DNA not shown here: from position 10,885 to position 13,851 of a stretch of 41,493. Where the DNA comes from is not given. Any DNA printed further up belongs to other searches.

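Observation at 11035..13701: Capsid maturation protease fused to a 2H-phosphoesterase domain and a long polyvalent tail: a possible capsid-packaged effector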

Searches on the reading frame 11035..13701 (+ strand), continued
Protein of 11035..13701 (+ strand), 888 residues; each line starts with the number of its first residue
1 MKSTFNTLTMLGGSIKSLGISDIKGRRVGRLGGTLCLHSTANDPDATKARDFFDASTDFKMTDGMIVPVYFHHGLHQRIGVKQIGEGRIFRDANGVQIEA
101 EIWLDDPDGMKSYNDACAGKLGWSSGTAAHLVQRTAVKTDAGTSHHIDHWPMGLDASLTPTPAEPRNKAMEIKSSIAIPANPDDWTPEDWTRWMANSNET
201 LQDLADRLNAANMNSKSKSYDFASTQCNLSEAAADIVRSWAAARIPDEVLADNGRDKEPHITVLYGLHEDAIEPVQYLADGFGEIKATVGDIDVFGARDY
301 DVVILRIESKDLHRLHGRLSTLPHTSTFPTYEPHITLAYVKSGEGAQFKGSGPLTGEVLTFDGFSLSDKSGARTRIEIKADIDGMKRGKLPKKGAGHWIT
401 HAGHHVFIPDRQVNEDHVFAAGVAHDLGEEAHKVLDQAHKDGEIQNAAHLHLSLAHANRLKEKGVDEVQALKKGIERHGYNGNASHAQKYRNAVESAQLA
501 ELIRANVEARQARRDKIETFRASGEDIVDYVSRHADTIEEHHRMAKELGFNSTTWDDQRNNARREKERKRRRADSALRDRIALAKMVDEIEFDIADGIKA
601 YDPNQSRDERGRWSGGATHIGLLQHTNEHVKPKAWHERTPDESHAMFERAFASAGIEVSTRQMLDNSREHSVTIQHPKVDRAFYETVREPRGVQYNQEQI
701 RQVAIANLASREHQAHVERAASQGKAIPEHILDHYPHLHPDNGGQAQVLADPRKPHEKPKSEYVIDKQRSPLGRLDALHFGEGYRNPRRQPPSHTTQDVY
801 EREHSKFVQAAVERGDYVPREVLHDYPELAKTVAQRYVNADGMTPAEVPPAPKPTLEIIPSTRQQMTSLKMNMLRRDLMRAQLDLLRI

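Call 93: search_protein_families(library=padloc, proteins=[window:11035-13698:+], max_evalue=0.001)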
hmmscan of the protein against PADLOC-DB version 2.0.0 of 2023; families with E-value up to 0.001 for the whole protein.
window:11035-13698:+ (888 aa): 0 families

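Call 101: search_dna_similar(query=window:11035-13698:+, collection=plasmids, mode=protein, max_rows=12, max_evalue=0.00001)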
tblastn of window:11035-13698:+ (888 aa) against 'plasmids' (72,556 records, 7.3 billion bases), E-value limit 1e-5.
No match.
